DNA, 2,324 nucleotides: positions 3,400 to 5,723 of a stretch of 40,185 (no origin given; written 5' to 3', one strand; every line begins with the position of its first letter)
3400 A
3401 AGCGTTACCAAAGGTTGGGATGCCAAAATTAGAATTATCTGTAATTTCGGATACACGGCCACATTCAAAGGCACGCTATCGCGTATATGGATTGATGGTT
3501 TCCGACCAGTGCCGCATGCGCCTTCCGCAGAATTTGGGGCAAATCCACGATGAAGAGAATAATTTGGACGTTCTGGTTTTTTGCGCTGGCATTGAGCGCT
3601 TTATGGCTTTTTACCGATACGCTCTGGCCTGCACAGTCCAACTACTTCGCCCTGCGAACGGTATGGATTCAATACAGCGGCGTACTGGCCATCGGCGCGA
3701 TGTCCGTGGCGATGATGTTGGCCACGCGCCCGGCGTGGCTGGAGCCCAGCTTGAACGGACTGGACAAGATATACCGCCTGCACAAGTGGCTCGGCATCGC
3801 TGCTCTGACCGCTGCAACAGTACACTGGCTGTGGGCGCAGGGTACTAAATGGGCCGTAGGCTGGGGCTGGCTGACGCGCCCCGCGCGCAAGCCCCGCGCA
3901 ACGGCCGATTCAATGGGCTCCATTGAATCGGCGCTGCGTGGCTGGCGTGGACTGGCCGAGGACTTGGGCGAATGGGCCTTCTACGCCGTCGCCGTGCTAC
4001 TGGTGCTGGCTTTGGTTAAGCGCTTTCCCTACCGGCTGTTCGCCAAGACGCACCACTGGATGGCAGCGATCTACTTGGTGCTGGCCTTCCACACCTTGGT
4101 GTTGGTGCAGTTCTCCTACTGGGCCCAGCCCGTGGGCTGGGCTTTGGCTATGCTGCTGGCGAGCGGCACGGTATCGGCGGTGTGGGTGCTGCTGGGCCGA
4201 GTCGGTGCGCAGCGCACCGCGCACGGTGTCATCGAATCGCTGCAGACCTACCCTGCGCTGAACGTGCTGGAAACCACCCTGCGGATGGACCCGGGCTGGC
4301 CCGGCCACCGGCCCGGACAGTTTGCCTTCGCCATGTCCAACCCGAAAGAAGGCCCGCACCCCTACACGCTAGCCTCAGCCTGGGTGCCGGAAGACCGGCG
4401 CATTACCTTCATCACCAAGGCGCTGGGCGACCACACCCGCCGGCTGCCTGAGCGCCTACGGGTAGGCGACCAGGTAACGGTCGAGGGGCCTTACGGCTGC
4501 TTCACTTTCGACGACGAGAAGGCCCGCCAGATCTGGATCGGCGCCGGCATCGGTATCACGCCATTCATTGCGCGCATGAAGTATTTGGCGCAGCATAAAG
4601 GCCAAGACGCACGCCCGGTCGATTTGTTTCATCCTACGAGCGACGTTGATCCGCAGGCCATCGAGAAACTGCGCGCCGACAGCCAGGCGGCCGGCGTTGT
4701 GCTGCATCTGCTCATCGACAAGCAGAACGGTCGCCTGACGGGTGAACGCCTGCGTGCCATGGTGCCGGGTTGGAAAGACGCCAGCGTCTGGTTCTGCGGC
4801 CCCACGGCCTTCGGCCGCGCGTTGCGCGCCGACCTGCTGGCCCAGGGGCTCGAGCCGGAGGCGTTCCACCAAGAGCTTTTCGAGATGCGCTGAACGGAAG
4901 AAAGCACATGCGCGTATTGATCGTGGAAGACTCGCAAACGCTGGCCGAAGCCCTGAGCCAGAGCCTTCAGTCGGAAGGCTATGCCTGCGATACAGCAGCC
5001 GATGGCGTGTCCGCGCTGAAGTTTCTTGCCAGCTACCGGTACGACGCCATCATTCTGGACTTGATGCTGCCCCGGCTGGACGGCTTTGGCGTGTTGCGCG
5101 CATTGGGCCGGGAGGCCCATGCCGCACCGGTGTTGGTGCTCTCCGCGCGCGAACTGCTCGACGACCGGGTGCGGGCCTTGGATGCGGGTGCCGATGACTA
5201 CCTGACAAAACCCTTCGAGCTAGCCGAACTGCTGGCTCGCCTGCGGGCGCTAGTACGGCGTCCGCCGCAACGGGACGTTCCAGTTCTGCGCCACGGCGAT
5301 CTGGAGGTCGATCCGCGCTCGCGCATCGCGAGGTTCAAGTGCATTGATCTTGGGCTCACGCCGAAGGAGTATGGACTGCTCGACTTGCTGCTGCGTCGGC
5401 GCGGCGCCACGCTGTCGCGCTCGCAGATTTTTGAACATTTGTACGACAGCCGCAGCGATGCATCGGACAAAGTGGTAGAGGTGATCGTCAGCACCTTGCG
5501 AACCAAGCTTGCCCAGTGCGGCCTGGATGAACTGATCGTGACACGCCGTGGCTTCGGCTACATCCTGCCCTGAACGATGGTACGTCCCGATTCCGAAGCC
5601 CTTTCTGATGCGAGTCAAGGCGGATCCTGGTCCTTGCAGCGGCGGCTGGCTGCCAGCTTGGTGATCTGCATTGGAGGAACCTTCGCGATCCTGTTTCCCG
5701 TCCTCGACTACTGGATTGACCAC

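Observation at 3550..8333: Candidate iron/superoxide-handling module: NOX-like enzyme, RR/HK pair, cytochrome b561 and VIT1 exporter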

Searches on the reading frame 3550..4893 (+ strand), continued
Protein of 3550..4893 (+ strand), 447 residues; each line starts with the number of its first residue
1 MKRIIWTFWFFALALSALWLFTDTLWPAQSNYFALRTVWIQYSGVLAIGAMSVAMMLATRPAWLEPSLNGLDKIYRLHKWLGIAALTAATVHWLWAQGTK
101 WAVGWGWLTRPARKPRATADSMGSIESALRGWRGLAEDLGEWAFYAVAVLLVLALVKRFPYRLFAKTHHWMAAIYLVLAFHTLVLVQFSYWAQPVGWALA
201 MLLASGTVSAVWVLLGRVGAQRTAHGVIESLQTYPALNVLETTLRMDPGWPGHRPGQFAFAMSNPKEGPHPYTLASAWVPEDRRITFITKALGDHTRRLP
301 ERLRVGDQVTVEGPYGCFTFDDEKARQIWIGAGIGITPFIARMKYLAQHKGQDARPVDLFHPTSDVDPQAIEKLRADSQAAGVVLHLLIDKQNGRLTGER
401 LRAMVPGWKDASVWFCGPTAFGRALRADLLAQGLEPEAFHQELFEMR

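Call 43: list_cluster_members(proteins=[window:3550-4893:+, window:4905-5573:+, window:7003-7710:-, window:7752-8333:-, window:8556-9848:+, window:9862-12957:+])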
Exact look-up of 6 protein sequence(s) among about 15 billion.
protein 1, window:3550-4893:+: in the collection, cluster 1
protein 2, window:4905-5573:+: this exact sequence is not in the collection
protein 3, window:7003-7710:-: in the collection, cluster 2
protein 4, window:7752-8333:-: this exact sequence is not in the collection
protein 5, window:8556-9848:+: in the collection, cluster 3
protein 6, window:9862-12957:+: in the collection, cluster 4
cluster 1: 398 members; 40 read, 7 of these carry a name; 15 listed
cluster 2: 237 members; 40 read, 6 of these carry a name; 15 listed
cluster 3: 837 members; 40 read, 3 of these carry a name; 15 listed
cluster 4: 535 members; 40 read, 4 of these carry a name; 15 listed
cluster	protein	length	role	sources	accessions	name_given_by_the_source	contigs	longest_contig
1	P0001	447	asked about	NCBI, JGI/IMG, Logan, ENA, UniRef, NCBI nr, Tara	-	-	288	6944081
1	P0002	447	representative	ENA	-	-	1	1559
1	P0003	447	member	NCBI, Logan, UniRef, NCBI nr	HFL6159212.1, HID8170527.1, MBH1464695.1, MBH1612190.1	TPA: ferredoxin reductase family protein [Stenotrophomonas maltophilia] | ferredoxin reductase family protein n=1 Tax=Stenotrophomonas maltophilia TaxID=40324 ... | ferric reductase-like transmembrane domain-containing protein [Stenotrophomonas ...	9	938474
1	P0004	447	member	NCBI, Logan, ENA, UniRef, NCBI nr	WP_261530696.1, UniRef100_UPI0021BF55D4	ferredoxin reductase family protein [Burkholderia multivorans] | ferredoxin reductase family protein n=1 Tax=Burkholderia multivorans TaxID=87883 ... | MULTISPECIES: ferric reductase-like transmembrane domain-containing protein ...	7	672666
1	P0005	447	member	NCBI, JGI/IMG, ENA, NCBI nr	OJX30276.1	MAG: ferric reductase [Burkholderiales bacterium 68-20]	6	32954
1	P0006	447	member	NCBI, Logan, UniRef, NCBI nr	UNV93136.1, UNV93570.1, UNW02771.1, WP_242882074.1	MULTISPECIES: ferric reductase-like transmembrane domain-containing protein [unclassified ... | ferredoxin reductase family protein n=1 Tax=unclassified Comamonas TaxID=2638500 ...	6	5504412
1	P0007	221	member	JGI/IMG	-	predicted ferric reductase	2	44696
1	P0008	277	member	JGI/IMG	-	predicted ferric reductase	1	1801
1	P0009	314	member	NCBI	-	-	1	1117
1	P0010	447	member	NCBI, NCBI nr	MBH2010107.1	MAG: ferric reductase-like transmembrane domain-containing protein [Xanthomonadaceae ... | ferric reductase-like transmembrane domain-containing protein [Xanthomonadaceae bacterium]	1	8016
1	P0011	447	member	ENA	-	-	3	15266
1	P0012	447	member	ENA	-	-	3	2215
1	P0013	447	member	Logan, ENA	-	-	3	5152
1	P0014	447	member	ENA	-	-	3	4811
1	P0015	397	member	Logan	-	-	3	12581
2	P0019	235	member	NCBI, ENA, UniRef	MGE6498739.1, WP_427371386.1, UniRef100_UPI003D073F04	VIT1/CCC1 transporter family protein [Cupriavidus metallidurans] | VIT1/CCC1 transporter family protein n=1 Tax=Cupriavidus metallidurans TaxID=119219 ...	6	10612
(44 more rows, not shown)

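Call 51: search_protein_families(library=pfam, proteins=[L084:9435-11450:+, L082:7424-7819:+, L082:11584-12318:+, L082:13078-14094:+, L083:10193-12409:+, L083:9697-10170:+, L082:18346-18645:+], max_evalue=0.01)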
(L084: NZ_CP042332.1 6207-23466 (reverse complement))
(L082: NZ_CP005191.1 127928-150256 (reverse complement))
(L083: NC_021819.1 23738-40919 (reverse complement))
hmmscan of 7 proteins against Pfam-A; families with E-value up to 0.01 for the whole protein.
L084:9435-11450:+ (671 aa): 3 families
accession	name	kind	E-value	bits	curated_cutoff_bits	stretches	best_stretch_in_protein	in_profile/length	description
PF00122.25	E1-E2_ATPase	-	2.8e-42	144.7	28.1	1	167-337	3-181/181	E1-E2 ATPase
PF00702.32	Hydrolase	-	3.7e-31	109.4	26.4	1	353-564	1-190/191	haloacid dehalogenase-like hydrolase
PF08282.18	Hydrolase_3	-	1.9e-06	28.2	20.9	1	543-589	201-247/255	haloacid dehalogenase-like hydrolase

L082:7424-7819:+ (131 aa): 1 family
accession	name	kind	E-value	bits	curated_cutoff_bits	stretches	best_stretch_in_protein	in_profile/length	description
PF11162.13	DUF2946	-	0.0043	18.2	23.7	1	19-123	6-112/117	Protein of unknown function (DUF2946)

L082:11584-12318:+ (244 aa): 1 family
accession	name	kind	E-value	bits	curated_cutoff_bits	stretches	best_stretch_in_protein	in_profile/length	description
PF01292.26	Ni_hydr_CYTB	-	4.3e-24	85.7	30.1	1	15-173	1-179/179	Prokaryotic cytochrome b561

L082:13078-14094:+ (338 aa): 2 families
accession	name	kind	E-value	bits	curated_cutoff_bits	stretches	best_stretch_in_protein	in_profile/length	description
PF02518.31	HATPase_c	-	1.6e-13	51.5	26.4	1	239-324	4-93/111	Histidine kinase-, DNA gyrase B-, and HSP90-like ATPase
PF00512.31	HisKA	-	1.7e-08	34.8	26.9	1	133-188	2-65/66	His Kinase A (phospho-acceptor) domain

L083:10193-12409:+ (738 aa): 4 families
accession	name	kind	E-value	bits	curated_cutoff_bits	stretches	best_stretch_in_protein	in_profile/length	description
PF03929.21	PepSY_TM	-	1.1e-39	137.4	28.8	1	4-316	2-295/295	PepSY-associated TM region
PF00258.30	Flavodoxin_1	-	9.1e-18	65.2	25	1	336-453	1-127/143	Flavodoxin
PF00175.26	NAD_binding_1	-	1.6e-10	42.1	22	1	609-710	1-108/109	Oxidoreductase NAD-binding domain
PF16357.10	PepSY_TM_like_2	-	0.0071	16.8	27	1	71-147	95-172/197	Putative PepSY_TM-like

L083:9697-10170:+ (157 aa): 1 family
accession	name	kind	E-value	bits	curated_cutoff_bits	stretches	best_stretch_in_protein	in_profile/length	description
PF10029.15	DUF2271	-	2.4e-33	115.2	27.3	1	23-150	2-135/136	Predicted periplasmic protein (DUF2271)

L082:18346-18645:+ (99 aa): 1 family
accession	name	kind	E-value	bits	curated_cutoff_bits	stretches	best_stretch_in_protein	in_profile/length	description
PF11582.13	DUF3240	-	1.8e-08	34.8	21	1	4-98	5-101/102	Protein of unknown function (DUF3240)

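Call 52: search_protein_families(library=ncbifam, proteins=[L084:9435-11450:+, L082:15282-18353:+, L082:7883-10027:+], max_evalue=1e-10)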
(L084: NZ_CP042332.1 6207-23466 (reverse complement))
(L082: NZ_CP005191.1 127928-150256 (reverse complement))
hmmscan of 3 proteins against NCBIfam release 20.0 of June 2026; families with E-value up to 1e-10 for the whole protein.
L084:9435-11450:+ (671 aa): 18 families
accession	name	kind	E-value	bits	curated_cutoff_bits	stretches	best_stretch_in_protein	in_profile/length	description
TIGR01525.1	ATPase-IB_hvy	subfamily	6.6e-162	540.2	346.25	1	115-653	1-560/560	heavy metal translocating P-type ATPase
TIGR01512.1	ATPase-IB2_Cd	subfamily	2.9e-132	441.9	313.5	2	117-413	3-288/494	cadmium family heavy metal-translocating P-type ATPase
TIGR01511.1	ATPase-IB1_Cu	subfamily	2.6e-123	412.7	397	1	97-653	2-541/542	copper-translocating P-type ATPase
NF008262.1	PRK11033.1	equivalog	2e-107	360.4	1005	1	61-654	123-728/731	zinc/cadmium/mercury/lead-transporting ATPase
NF033775.1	P_type_ZntA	exception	1.4e-100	337.7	1240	1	62-654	129-729/732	Zn(II)/Cd(II)/Pb(II) translocating P-type ATPase ZntA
NF007952.0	PRK10671.1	equivalog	2.2e-93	314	1316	1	144-654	302-832/838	copper-exporting P-type ATPase CopA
TIGR01494.1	ATPase_P-type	subfamily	8.4e-69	232.2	62.3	1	138-630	2-465/478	HAD-IC family P-type ATPase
TIGR01647.1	ATPase-IIIA_H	equivalog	3.8e-50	170.9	615.5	2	115-407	38-342/755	plasma-membrane proton-efflux P-type ATPase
TIGR01497.1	kdpB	equivalog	3.8e-47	160.8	527.9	1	114-601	45-564/675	potassium-transporting ATPase subunit KdpB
TIGR01522.1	ATPase-IIA2_Ca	equivalog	1.8e-41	141.9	798.3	2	101-369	51-335/854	calcium-transporting P-type ATPase, PMR1-type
NF010609.0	PRK14010.1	equivalog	7e-39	133.6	1323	1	133-602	66-560/673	K(+)-transporting ATPase subunit B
TIGR01116.1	ATPase-IIA1_Ca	equivalog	3.2e-35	121.5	703.4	2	473-615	456-609/799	calcium-translocating P-type ATPase, SERCA-type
TIGR01517.1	ATPase-IIB_Ca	equivalog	2.1e-30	105.6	507.05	2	540-625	621-707/882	calcium-translocating P-type ATPase, PMCA-type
TIGR01524.1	ATPase-IIIB_Mg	equivalog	1.4e-29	102.6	610.75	2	527-609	584-666/867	magnesium-translocating P-type ATPase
NF011702.0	PRK15122.1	subfamily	4.2e-26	91.2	975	1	527-609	623-705/907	magnesium-translocating P-type ATPase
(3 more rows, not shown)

L082:15282-18353:+ (1023 aa): 11 families
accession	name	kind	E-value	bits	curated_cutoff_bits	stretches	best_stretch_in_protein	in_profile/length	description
TIGR00914.1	2A0601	subfamily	1e-298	993.6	701.45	1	1-1011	1-1033/1051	CusA/CzcA family heavy metal efflux RND transporter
NF033617.1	RND_permease_2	subfamily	8.1e-163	543.8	1250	1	17-1011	12-1005/1009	multidrug efflux RND transporter permease subunit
NF000282.2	RND_permease_1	subfamily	3.7e-138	462.1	1250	1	16-1010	13-1024/1029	multidrug efflux RND transporter permease subunit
TIGR00915.1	2A0602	subfamily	1e-118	397.8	940.35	1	18-1010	14-1025/1050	efflux RND transporter permease subunit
NF007133.0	PRK09579.1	equivalog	7.8e-93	311.7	1763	1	15-1014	13-1003/1017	multidrug efflux RND transporter permease subunit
NF007798.0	PRK10503.1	equivalog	1.3e-91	307.7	1584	1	17-1015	26-1024/1040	MdtB/MuxB family multidrug efflux RND transporter permease subunit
NF007905.0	PRK10614.1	equivalog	5.6e-91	305.7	1774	1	18-1011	16-1006/1025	multidrug efflux RND transporter permease subunit MdtC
NF007842.1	PRK10555.1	equivalog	1.7e-82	277.8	1854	1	16-1010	14-1023/1036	multidrug efflux RND transporter permease AcrD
NF007131.0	PRK09577.1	equivalog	1.1e-81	274.9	1768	1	17-1014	15-1023/1045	multidrug efflux RND transporter permease subunit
NF000037.1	RND_perm_OqxB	exception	3.6e-75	253.5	2200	1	16-1010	16-1031/1050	multidrug efflux RND transporter permease subunit OqxB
NF011706.2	PRK15127.1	equivalog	2e-71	241.2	2150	1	19-1010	15-1026/1049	multidrug efflux RND transporter permease subunit AcrB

L082:7883-10027:+ (714 aa): 3 families
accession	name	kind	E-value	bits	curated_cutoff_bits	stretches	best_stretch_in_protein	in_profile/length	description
TIGR01785.1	TonB-hemin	subfamily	7.4e-43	146.9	316.85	1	57-714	30-677/677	TonB-dependent heme/hemoglobin receptor family protein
TIGR01786.1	TonB-hemlactrns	subfamily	1.3e-38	132.9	323.75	2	370-714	389-719/719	TonB-dependent hemoglobin/transferrin/lactoferrin family receptor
TIGR01778.1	TonB-copper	equivalog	6.8e-38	130.8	472.45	1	62-680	14-604/637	TonB-dependent copper receptor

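Call 55: get_annotated_region(hit=H39, flank=7000)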
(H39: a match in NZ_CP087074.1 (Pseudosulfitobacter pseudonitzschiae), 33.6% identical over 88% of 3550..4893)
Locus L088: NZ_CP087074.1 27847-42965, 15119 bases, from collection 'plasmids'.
description: Pseudosulfitobacter pseudonitzschiae strain MC36-14 plasmid P1, complete sequence
organism: Pseudosulfitobacter pseudonitzschiae (NCBI taxid 1402135)
taxonomy: Bacteria; Pseudomonadota; Alphaproteobacteria; Rhodobacterales; Roseobacteraceae; Pseudosulfitobacter; Pseudosulfitobacter pseudonitzschiae
host: -; source: Mediolabrus comicus,The surface seawater at the Pearl River Estuary; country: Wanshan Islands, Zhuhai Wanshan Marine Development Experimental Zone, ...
typing (MOB-suite, as given by PLSDB): conjugative; replicon rep_cluster_579; relaxase MOBP,MOBP; mating-pair formation MPF_T
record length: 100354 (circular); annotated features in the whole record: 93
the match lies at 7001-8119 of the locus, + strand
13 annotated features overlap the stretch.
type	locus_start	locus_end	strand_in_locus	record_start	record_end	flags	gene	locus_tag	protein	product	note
CDS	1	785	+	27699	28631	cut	repB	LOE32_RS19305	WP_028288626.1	plasmid partitioning protein RepB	-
CDS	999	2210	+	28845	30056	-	repC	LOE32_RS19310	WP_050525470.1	plasmid replication protein RepC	-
CDS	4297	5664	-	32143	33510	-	-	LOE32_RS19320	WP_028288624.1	ATP-binding protein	-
CDS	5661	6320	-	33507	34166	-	-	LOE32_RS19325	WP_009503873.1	response regulator transcription factor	GO:0000160 - phosphorelay signal transduction system [Evidence IEA]; GO:0006355 - regulation of DNA-templated ...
CDS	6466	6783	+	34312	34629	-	-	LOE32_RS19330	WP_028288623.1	PepSY domain-containing protein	-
CDS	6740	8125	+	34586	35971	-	-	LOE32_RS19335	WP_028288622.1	ferredoxin reductase family protein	-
CDS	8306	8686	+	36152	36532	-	-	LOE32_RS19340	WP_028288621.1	PepSY domain-containing protein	-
CDS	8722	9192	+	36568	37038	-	-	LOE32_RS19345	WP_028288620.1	DUF2271 domain-containing protein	-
CDS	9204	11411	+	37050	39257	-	-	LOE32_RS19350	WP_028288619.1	PepSY domain-containing protein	-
CDS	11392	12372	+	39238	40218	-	-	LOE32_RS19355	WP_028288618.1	FAD:protein FMN transferase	GO:0017013 - protein flavinylation [Evidence IEA]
CDS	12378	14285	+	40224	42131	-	-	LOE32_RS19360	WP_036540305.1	heavy metal translocating P-type ATPase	-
CDS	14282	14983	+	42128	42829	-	-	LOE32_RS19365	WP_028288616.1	VIT family protein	-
CDS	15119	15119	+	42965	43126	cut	-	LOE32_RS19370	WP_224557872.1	hypothetical protein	-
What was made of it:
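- A Pseudosulfitobacter plasmid carries HK-RR | PepSY, FRE, PepSY, DUF2271, PepSY_TM, ApbE, a P1B ATPase and VIT1 (call 55).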

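Call 80: find_encoding_contigs(protein=P0019, flank=8000, max_places=4)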
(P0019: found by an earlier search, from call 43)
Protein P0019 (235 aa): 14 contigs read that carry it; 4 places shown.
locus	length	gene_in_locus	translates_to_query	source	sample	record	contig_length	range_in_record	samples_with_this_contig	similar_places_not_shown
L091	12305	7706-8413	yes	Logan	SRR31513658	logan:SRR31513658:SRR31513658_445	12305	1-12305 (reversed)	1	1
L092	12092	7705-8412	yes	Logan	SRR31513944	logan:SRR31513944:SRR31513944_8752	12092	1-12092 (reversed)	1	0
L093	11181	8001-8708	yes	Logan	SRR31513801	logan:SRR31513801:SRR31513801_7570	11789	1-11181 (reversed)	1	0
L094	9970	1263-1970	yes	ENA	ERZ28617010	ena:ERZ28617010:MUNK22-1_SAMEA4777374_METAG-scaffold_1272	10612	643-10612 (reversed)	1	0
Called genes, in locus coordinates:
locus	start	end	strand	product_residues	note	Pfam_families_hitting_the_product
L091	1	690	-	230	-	?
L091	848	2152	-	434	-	-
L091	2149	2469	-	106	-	PF11582:DUF3240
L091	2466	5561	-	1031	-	PF00873:ACR_tran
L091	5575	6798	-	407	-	PF25973:BSH_CzcB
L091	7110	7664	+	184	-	PF01292:Ni_hydr_CYTB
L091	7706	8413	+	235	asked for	PF01988:VIT1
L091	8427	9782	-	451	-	PF26769:HAMP_PhoQ (weak), PF00512:HisKA, PF02518:HATPase_c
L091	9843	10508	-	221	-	PF00072:Response_reg, PF00486:Trans_reg_C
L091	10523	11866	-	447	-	PF01794:Ferric_reduct, PF08022:FAD_binding_8 (weak)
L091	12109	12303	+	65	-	?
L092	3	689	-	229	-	?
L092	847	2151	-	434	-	-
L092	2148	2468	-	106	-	PF11582:DUF3240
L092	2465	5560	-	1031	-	PF00873:ACR_tran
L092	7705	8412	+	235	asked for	PF01988:VIT1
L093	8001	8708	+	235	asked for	PF01988:VIT1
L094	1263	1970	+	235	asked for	PF01988:VIT1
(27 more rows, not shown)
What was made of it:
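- On hmz determinant of Tn4371-family ICEs: The 90% cluster of VIT1 includes a C. metallidurans entry, and its contigs show the same layout (calls 43, 80).
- The 90% cluster of VIT1 includes a C. metallidurans protein, and contigs carrying that protein show the same ten-gene layout (calls 43, 80).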

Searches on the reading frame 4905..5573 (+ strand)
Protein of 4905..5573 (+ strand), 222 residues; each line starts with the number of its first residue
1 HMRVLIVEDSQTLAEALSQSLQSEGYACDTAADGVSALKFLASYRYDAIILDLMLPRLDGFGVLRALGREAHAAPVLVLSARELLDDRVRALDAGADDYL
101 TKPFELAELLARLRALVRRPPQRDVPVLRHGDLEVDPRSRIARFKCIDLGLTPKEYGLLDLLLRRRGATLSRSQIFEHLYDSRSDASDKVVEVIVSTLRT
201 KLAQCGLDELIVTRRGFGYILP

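Call 6: search_protein_families(library=pfam, proteins=[window:4905-5573:+])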
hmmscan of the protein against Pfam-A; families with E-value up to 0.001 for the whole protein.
window:4905-5573:+ (222 aa): 2 families
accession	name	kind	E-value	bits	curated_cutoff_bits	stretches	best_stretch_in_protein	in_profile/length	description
PF00072.30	Response_reg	-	5.8e-30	104.2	30.2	1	4-113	1-110/111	Response regulator receiver domain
PF00486.34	Trans_reg_C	-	2.3e-19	69.7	26.2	1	149-221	4-77/77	Transcriptional regulatory protein, C terminal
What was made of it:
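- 4905..5573 (+): OmpR-family response regulator (HmzR equivalent). Response_reg plus Trans_reg_C (call 6).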

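Call 7: search_protein_families(library=ncbifam, proteins=[window:4905-5573:+])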
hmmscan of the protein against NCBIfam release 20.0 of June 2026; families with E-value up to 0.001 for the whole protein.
window:4905-5573:+ (222 aa): 96 families (the best 25 are shown)
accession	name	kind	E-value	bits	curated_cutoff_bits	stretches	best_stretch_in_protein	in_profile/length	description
TIGR01387.1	cztR_silR_copR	subfamily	2.1e-58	197.5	279.2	1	4-221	1-218/218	heavy metal response regulator transcription factor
NF007928.2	PRK10643.1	equivalog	3.2e-55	187.1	330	1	2-221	1-216/216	two-component system response regulator PmrA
NF041734.1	resp_reg_RppA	equivalog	3.9e-55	186.7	250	1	2-221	1-227/229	two-component system response regulator RppA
NF045991.1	RespRegCtrARhodob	equivalog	5e-53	180.1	350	1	2-221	1-221/224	response regulator transcription factor CtrA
NF012023.0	PRK15479.1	equivalog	9e-53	179.1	337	1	2-221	1-217/224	transcriptional regulator TctD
NF007663.1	PRK10336.1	equivalog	1e-50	172.5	345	1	2-221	1-216/219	quorum sensing response regulator transcription factor QseB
NF008567.0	PRK11517.1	equivalog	1.3e-46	158.7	353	1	2-221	1-218/223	response regulator transcription factor HprR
NF008296.0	PRK11083.1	equivalog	1.6e-46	158.5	273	1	2-221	4-225/228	two-component system response regulator CreB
NF045944.1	ResRegRpaBCyano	equivalog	2.1e-46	158.2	330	1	5-221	1-227/229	response regulator transcription factor RpaB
NF040689.1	MtrAB_MtrA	equivalog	2.9e-46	157.5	300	1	4-219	1-216/219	MtrAB system response regulator MtrA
NF041733.1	resp_reg_CseB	equivalog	3.4e-46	157.5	350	1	3-221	2-226/228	two-component system response regulator CseB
TIGR02154.1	PhoB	equivalog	3.2e-45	154.2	296.2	1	2-221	3-225/226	phosphate regulon transcriptional regulator PhoB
NF053854.1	RespRegPhoBBctds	equivalog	1e-43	149.3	270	1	4-221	1-224/225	two-component system response regulator PhoB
NF007346.1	PRK09836.1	equivalog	1.2e-43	149.6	420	1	2-221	1-221/227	copper/silver response regulator transcription factor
NF008078.0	PRK10816.1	equivalog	3.2e-39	134.7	336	1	2-220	1-219/223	two-component system response regulator PhoP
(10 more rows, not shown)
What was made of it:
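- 4905..5573 (+): Best NCBIfam match is the heavy-metal regulator subfamily, below its cut-off (call 7).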
